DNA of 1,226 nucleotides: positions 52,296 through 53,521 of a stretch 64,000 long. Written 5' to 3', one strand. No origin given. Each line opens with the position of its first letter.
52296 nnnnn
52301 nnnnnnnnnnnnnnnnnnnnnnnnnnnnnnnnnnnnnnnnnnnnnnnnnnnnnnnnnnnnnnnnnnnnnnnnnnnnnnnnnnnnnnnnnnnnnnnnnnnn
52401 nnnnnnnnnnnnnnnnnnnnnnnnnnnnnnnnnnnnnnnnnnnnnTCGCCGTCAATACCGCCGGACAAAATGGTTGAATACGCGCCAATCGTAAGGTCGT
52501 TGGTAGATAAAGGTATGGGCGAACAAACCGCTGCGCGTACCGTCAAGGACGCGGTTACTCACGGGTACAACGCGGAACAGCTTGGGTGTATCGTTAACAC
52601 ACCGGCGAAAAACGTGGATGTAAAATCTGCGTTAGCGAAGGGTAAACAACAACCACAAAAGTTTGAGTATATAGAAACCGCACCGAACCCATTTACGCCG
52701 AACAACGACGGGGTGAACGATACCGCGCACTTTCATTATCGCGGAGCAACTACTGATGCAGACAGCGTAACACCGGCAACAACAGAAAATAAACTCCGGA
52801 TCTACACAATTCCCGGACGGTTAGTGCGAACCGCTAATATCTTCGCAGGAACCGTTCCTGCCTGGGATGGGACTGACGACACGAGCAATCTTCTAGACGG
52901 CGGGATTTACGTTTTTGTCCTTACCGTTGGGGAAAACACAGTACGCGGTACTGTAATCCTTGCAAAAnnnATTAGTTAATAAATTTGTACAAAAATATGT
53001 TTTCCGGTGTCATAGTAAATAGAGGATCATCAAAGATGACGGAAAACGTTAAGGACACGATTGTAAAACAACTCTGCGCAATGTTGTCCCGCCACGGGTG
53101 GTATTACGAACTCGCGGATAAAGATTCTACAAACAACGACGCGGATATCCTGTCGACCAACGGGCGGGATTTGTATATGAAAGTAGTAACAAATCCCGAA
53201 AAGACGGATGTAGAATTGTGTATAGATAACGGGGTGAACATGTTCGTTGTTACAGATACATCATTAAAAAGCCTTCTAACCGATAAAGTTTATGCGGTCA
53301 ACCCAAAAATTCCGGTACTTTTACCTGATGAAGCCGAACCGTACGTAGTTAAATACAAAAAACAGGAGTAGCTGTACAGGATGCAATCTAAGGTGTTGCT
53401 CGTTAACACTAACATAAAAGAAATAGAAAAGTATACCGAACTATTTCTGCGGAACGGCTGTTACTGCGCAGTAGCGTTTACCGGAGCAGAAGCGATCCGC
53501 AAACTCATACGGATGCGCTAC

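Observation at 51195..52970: ECF sigma / anti-sigma pair in which the anti-sigma carries a C-terminal CHU_C (T9SS type-B-like) domain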

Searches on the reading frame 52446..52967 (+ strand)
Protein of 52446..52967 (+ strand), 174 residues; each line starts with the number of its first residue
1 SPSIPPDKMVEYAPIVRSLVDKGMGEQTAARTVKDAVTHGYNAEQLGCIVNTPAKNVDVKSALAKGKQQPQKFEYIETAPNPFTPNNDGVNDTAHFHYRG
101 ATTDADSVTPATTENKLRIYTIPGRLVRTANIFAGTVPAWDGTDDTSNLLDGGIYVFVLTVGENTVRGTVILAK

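Call 60: search_solved_structures(query=A2, max_evalue=1, show_alignments=2)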
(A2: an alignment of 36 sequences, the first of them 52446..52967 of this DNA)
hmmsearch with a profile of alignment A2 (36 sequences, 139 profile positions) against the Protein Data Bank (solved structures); distinct sequences matched with E-value up to 1: 23.
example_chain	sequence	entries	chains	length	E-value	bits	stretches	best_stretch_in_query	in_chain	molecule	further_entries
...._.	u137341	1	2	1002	6.6e-08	35.8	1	12-125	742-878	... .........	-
3eif_A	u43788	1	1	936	6.7e-08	35.8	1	12-125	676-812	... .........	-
7bj3_A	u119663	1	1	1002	7.6e-08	35.6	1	12-125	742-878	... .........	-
8bty_A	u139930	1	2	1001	2.6e-07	33.9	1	12-125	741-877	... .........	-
1xf1_A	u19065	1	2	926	2.9e-07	33.7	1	12-125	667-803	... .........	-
3osv_A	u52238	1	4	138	2.8e-06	30.5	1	76-126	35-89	Flagellar basal-body rod modification protein FlgD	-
7eh9_A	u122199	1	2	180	0.00013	25.1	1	76-126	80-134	Basal-body rod modification protein FlgD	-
7bhq_A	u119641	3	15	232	0.00018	24.6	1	76-126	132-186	Basal-body rod modification protein FlgD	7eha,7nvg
31mr_B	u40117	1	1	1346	0.0014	21.8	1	22-127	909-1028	Cell envelope proteinase A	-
7edd_A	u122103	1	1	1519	0.0017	21.5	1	22-127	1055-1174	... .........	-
5xya_A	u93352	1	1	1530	0.0017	21.5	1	22-127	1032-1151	Chemokine protease C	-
5xxz_A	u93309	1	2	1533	0.0017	21.5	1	22-127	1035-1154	Chemokine protease C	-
5xyr_A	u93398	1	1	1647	0.0019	21.4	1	22-127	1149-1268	Chemokine protease C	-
6vjb_A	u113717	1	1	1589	0.0021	21.2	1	22-127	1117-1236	Putative cell envelope proteinase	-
4zzf_A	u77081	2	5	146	0.0034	20.5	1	76-120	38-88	Flagellar basal body rod modification protein | Basal-body rod modification protein FlgD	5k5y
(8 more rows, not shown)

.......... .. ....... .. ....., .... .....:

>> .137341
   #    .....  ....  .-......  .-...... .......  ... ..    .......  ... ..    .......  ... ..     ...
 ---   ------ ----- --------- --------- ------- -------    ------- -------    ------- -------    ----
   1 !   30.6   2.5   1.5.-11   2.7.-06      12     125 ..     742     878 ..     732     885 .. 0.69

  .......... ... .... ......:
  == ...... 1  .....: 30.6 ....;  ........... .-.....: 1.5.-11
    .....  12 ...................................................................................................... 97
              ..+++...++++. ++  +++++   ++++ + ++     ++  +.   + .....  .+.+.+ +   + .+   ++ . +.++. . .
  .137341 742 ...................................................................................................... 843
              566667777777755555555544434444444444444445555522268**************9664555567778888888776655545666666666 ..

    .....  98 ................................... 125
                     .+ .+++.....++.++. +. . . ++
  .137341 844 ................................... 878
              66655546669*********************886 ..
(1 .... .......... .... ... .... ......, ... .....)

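Call 65: predict_structure(alignment_id=A2)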
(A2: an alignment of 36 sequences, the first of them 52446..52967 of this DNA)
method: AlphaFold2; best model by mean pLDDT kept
length: 174 residues; sequences in the alignment: 36
mean_pLDDT: 86.8   pTM: 0.57
mean pLDDT of the five models: 86.8, 86.5, 86.4, 86.1, 84.0
residues with pLDDT >= 90: 120; 70-90: 23; 50-70: 21; < 50: 10
segments of 3 or more residues with pLDDT < 50: 56-58, 60-63
pLDDT, mean of each block of 10 residues (from residue 1): 79 96 95 93 92 60 54 92 96 93 56 86 98 92 98 98 95 94
secondary structure, 60 per line:
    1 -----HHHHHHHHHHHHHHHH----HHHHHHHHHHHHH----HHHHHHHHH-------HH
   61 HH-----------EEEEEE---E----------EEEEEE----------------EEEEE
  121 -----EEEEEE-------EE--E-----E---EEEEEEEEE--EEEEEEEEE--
elements in order: H6-21 H26-38 H43-51 H59-62 E74-79 E94-99 E116-120 E126-131 E153-161 E164-172

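Call 68: fold_search(model_id=the predicted structure, library=pdb)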
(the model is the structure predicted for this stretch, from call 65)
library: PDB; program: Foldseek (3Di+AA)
matches with E <= 10: 1260; with E <= 0.001: 1
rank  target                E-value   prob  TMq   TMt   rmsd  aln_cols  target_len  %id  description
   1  6za2_A                8.7e-04  1.00  0.37  0.07   4.4       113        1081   18  Crystal structure of dimeric latent PorU from Porphyromonas gingivalis (released 2021-09-29)
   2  5m11                  1.1e-03  1.00  0.38  0.10   3.6       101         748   16  Structural and functional probing of PorZ, an essential bacterial surface component of the type-IX secretion system of h (released 2016-11-09)
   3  8glk_D                1.2e-03  1.00  0.34  0.72   4.5       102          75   13  The Type 9 Secretion System dGldL peak II, NucA substrate bound complex (released 2024-01-31)
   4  6za2_B                1.4e-03  1.00  0.36  0.07   4.6       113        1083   18  Crystal structure of dimeric latent PorU from Porphyromonas gingivalis (released 2021-09-29)
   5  7bj3                  3.6e-03  1.00  0.37  0.07   5.7       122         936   16  ScpA from Streptococcus pyogenes, S512A active site mutant (released 2021-05-12)
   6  7bhq_D                4.1e-03  0.66  0.24  0.21  18.1       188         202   14  In situ assembled Salmonella FlgD hook cap complex (released 2021-05-05)
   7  5icu                  5.5e-03  1.00  0.33  0.50   4.5       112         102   16  The crystal structure of CopC from Methylosinus trichosporium OB3b (released 2016-04-06)
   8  3osv_D                6.6e-03  1.00  0.25  0.32   4.5        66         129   20  The crytsal structure of FLGD from P. Aeruginosa (released 2011-05-04)
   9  3osv_C                7.4e-03  1.00  0.25  0.31   4.4        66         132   20  The crytsal structure of FLGD from P. Aeruginosa (released 2011-05-04)
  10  2p9r_B                7.9e-03  1.00  0.36  0.57   5.3       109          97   12  Human alpha2-macroglogulin is composed of multiple domains, as predicted by homology with complement component C3 (released 2007-08-21)
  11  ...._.                8.4e-03  1.00  0.37  0.07   5.8       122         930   16  ScpA from Streptococcus pyogenes, D783A mutant. (released 2022-08-31)
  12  3eif                  8.4e-03  1.00  0.36  0.07   6.6       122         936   17  1.9 angstrom crystal structure of the active form of the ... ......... from Streptococcus pyogenes (ScpA) (released 2009-02-24)
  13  3osv_B                8.4e-03  1.00  0.25  0.31   4.5        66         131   20  The crytsal structure of FLGD from P. Aeruginosa (released 2011-05-04)
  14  3osv_A                8.4e-03  1.00  0.24  0.31   4.3        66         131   21  The crytsal structure of FLGD from P. Aeruginosa (released 2011-05-04)
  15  4g5a_A                1.0e-02  1.00  0.27  0.45   5.1        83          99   13  Crystal structure of a putative member of duf 3244 protein family (BT_1867) from Bacteroides thetaiotaomicron VPI-5482 (released 2012-09-19)
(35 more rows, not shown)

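Call 76: find_related_loci(query=A4, collection=metagenome_contigs, flank=10000)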
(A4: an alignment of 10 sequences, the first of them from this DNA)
Query A4 (172 aa) in metagenome_contigs; peptide patterns used: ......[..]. (x = any residue, [..] = any of these).
599 stretches matched a pattern (row limit reached: there are more); 510 encode a relative of the query (tblastn E <= 1e-3); the best 80 are kept; 79 distinct loci.
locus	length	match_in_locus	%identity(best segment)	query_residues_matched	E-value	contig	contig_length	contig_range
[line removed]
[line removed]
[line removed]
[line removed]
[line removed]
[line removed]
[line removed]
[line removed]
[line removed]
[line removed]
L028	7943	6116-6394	41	74-171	5e-17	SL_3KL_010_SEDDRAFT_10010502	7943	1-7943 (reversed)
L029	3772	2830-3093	40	77-171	5e-17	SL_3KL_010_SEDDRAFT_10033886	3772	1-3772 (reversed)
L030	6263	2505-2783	41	74-171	1e-16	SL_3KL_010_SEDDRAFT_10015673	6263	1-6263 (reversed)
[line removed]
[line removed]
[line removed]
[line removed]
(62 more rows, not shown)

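Call 81: search_protein_families(library=pfam, proteins=[L036:2466-5495:-, L021:11907-12956:+, L020:1721-2491:+, L046:6970-7830:+, L046:10298-12589:+, L036:505-1995:+, L021:10409-11314:+], max_evalue=0.01)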
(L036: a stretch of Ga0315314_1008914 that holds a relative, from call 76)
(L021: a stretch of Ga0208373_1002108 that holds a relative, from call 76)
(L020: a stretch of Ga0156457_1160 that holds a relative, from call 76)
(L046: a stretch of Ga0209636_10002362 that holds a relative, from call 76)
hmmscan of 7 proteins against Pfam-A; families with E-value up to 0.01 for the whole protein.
L036:2466-5495:- (1009 aa): 22 families
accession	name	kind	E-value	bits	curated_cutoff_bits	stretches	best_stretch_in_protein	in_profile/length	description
PF01436.27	NHL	-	1.2e-106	344.2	20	10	770-797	1-28/28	NHL repeat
PF17170.10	DUF5128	-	1e-41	143.6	22.9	7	828-897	53-123/321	6-bladed beta-propeller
PF08450.18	SGL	-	2.9e-36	125.7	26.3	5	549-616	148-220/246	SMP-30/Gluconolactonase/LRE-like region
PF06739.17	SBBP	-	2.3e-28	98.3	20.5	2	773-787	15-29/38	Beta-propeller repeat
PF25021.1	TEN_NHL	-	1.5e-21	77.2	27.1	0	530-582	136-186/357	Teneurin NHL domain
PF13449.12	Phytase-like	-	1.9e-19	71.1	27.6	0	538-573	70-105/284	Esterase-like activity of phytase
PF22701.2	Mala_s_1-like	-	5e-18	66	27.5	3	444-610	1-160/195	Mal s 1 allergenic protein-like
PF04542.20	Sigma70_r2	-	1.5e-14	54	24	1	32-100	1-71/71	Sigma-70 region 2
PF08281.18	Sigma70_r4_2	-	9.7e-14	51.2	25.7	1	129-181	2-54/54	Sigma-70, region 4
PF13860.13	FlgD_ig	-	1.3e-09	38.4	27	1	937-996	21-75/79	FlgD Ig-like domain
PF02393.21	US22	-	6.7e-09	36.3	35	0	432-464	68-101/124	US22 like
PF24684.1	Vgb_lyase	-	7.2e-09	35.3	50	2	493-788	17-282/290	Virginiamycin B lyase family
PF04545.22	Sigma70_r4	-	1.2e-08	34.7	24.1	1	134-183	1-50/50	Sigma-70, region 4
PF01731.26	Arylesterase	-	1.4e-07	32.1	21.3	0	769-798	52-82/86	Arylesterase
PF07638.17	Sigma70_ECF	-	2e-07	31.5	21.1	1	17-185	7-183/185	ECF sigma factor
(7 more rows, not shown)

L021:11907-12956:+ (349 aa): 2 families
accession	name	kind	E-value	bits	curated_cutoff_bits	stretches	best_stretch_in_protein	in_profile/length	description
PF13585.12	CHU_C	-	1.8e-05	25.2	27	1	263-343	3-82/86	CHU_C Type IX secretion signal domain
PF13860.13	FlgD_ig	-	0.0057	17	27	0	289-337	24-76/79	FlgD Ig-like domain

L020:1721-2491:+ (256 aa): 2 families
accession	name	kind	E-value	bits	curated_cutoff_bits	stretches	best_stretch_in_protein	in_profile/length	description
PF13585.12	CHU_C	-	1.2e-08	35.4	27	1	170-252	3-84/86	CHU_C Type IX secretion signal domain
PF13860.13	FlgD_ig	-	0.00098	19.5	27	1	193-244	21-76/79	FlgD Ig-like domain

L046:6970-7830:+ (286 aa): 8 families
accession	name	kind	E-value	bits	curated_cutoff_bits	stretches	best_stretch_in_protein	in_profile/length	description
PF07719.23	TPR_2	-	2.3e-08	33.9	27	1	233-262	2-31/34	Tetratricopeptide repeat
PF13424.12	TPR_12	-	4.5e-06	27.2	30.1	1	198-261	9-74/77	Tetratricopeptide repeat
PF13181.12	TPR_8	-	1e-05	25.7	25.7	1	233-263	2-32/34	Tetratricopeptide repeat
PF00515.34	TPR_1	-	1.4e-05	25.2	27.8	1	237-262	6-31/34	Tetratricopeptide repeat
PF13432.12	TPR_16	-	1.6e-05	25.7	32.7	0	235-261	34-60/65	Tetratricopeptide repeat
PF13490.11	zf-HC2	-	3.7e-05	24.2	22.2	1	17-46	5-34/35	Putative zinc-finger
PF13414.12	TPR_11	-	0.00065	19.8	26.8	0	239-262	1-24/42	TPR repeat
PF13431.12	TPR_17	-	0.00091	19.8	24.4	0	184-208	5-29/34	Tetratricopeptide repeat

L046:10298-12589:+ (763 aa): 4 families
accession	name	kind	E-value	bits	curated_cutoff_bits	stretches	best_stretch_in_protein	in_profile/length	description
PF11751.14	PorP_SprF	-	3.6e-12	46.8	22.3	1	33-287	12-273/273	Type IX secretion system membrane protein PorP/SprF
PF13202.12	EF-hand_5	-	0.0029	17.5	25.9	1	702-719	7-24/25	EF hand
PF16389.11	DUF4998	-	0.005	16.9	29.1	0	325-383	44-103/199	Domain of unknown function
PF12733.13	Cadherin-like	-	0.0097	16.8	24.2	0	431-489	39-85/89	Cadherin-like beta sandwich domain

L036:505-1995:+ (496 aa): 12 families
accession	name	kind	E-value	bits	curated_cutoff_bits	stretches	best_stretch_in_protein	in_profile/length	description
PF00515.34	TPR_1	-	1.8e-08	34.3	27.8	1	409-440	2-33/34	Tetratricopeptide repeat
PF07719.23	TPR_2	-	1.6e-06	28.2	27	0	409-441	2-34/34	Tetratricopeptide repeat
PF13181.12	TPR_8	-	3.4e-06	27.2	25.7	0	409-441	2-34/34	Tetratricopeptide repeat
PF13414.12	TPR_11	-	2.3e-05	24.4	26.8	1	418-454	4-41/42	TPR repeat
PF14559.12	TPR_19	-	0.00039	21.1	25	0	422-457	5-40/68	Tetratricopeptide repeat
PF13729.12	TraF_2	-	0.00046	19.9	25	1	170-236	179-243/264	F plasmid transfer operon, TraF, protein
PF13428.12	TPR_14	-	0.00047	21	23.5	0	409-449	2-42/44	Tetratricopeptide repeat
PF13424.12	TPR_12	-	0.00099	19.7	30.1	1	379-439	13-76/77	Tetratricopeptide repeat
PF13431.12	TPR_17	-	0.001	19.6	24.4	0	431-457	2-28/34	Tetratricopeptide repeat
PF03349.22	Toluene_X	-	0.0014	17.6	29.7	0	68-98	29-58/421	Outer membrane protein transport protein (OMPP1/FadL/TodX)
PF03687.19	UPF0164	-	0.0018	17.6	21.4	1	55-126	44-110/325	Uncharacterised protein family (UPF0164)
PF13432.12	TPR_16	-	0.0088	16.9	32.7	0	376-442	4-65/65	Tetratricopeptide repeat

L021:10409-11314:+ (301 aa): 2 families
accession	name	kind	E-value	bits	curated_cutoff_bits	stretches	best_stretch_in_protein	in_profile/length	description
PF13729.12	TraF_2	-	8.1e-06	25.7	25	1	114-195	141-228/264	F plasmid transfer operon, TraF, protein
PF03349.22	Toluene_X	-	5e-05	22.4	29.7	1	23-71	12-61/421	Outer membrane protein transport protein (OMPP1/FadL/TodX)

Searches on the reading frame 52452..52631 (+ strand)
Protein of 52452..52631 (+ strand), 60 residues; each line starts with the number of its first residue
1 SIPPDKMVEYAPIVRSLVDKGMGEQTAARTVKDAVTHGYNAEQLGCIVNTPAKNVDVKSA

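Call 89: search_solved_structures(query=A5, max_evalue=10)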
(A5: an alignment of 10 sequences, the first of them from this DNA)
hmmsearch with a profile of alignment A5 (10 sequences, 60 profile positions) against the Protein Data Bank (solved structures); distinct sequences matched with E-value up to 10: 20.
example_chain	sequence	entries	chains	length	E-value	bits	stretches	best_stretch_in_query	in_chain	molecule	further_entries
6ne2_B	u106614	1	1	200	0.00016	24.8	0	10-25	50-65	Designed repeat protein binder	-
6ne4_B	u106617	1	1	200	0.00023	24.3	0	10-25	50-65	Designed repeat binding protein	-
6ndz_B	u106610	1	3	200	0.00025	24.2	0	10-25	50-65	Designed repeat binding protein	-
4gpm_A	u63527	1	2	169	0.00059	23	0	11-26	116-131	Engineered Protein OR264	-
6ne1_B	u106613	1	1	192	0.0009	22.4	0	10-25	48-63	Pfs, NACHT and Ankyrin domain protein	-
4hqd_A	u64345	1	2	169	0.0054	19.9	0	11-26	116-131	Engineered Protein OR265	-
8qij_A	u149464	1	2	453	0.015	18.5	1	25-56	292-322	Putative anthranilate synthase component I TrpE2/ Salicylate synthase MbtI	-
6wrx_C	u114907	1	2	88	0.042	17.1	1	6-31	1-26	Computationally designed protein 2DS25.1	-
6wrw_C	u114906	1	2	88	0.042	17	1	6-31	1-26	Computationally designed protein 2DS25.5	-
2mqe_A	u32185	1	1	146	0.16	15.2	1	19-45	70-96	OmpA domain protein transmembrane region-containing protein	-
4erh_A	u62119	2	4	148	0.34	14.1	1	19-45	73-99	Outer membrane protein A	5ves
1go3_F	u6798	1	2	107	0.45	13.7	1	3-28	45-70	DNA-DIRECTED RNA POLYMERASE SUBUNIT F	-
7bpm_A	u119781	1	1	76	0.46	13.7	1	23-48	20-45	NF2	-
4rha_A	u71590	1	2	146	0.55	13.5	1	19-45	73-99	Outer membrane protein A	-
3k96_A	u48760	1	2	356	0.56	13.4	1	21-45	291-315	Glycerol-3-phosphate dehydrogenase [NAD(P)+]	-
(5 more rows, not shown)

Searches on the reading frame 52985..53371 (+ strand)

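Call 3: search_protein_families(library=pfam, proteins=[window:52985-53371:+], max_evalue=1)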
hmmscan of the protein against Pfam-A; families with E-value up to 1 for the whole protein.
window:52985-53371:+ (128 aa): 1 family
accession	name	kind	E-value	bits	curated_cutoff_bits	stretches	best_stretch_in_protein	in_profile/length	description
PF11916.13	Vac14_Fig4_bd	-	0.012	15.6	25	1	17-76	2-61/179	Vacuolar protein 14 C-terminal Fig4p binding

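Call 4: search_protein_families(library=ncbifam, proteins=[window:52985-53371:+], max_evalue=1)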
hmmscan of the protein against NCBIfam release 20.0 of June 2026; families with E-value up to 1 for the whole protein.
window:52985-53371:+ (128 aa): 0 families
